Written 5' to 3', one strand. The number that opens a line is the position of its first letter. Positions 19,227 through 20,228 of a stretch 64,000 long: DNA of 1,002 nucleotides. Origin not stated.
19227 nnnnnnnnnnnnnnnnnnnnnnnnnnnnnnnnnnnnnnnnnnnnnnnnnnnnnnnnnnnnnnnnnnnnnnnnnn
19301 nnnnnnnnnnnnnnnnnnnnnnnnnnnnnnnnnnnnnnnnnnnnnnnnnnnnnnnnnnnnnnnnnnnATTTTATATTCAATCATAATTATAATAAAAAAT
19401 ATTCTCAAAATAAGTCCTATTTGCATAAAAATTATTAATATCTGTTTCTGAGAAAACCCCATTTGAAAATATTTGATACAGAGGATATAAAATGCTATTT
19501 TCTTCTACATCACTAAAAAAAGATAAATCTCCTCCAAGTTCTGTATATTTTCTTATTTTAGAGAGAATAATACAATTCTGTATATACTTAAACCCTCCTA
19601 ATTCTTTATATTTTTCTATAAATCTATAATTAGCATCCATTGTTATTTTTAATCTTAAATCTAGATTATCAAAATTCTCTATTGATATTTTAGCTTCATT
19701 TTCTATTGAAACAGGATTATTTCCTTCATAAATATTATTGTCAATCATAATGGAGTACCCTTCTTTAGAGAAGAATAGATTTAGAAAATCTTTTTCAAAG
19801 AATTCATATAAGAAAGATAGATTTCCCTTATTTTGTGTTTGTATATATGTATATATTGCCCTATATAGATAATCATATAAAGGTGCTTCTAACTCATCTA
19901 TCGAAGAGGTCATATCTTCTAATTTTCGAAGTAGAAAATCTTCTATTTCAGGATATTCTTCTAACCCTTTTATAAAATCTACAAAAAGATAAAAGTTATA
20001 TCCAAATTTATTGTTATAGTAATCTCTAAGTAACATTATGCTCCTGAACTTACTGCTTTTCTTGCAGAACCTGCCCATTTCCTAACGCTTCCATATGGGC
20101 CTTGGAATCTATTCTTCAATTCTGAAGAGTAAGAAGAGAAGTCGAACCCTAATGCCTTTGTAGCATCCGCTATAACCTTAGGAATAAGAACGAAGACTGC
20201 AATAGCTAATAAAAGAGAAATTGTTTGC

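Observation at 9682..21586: Eight-gene same-strand block of membrane and secreted proteins with a 1559-aa giant: candidate novel envelope-spanning apparatus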

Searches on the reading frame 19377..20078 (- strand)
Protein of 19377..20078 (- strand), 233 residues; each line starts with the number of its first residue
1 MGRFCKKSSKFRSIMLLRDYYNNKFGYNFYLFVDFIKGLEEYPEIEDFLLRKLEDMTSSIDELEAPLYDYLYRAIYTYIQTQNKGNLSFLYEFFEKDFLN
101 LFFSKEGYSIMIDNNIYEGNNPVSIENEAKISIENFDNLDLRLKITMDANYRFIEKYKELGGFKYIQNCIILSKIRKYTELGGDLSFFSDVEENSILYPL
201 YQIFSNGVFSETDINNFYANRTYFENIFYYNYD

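Call 4: search_protein_families(library=pfam, proteins=[window:19377-20078:-], max_evalue=1)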
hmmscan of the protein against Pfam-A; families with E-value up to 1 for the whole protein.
window:19377-20078:- (233 aa): 1 family
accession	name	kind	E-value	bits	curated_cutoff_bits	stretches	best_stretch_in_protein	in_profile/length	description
PF06825.17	HSBP1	-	0.0037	17.5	28.6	1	45-70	21-46/51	Heat shock factor binding protein 1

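Call 5: search_protein_families(library=ncbifam, proteins=[window:19377-20078:-], max_evalue=1)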
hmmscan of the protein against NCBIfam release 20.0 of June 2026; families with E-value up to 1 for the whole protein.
window:19377-20078:- (233 aa): 0 families

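Call 56: search_protein_families(library=phrogs, proteins=[window:19377-20078:-], max_evalue=0.1)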
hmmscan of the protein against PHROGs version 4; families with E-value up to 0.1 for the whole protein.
window:19377-20078:- (233 aa): 0 families
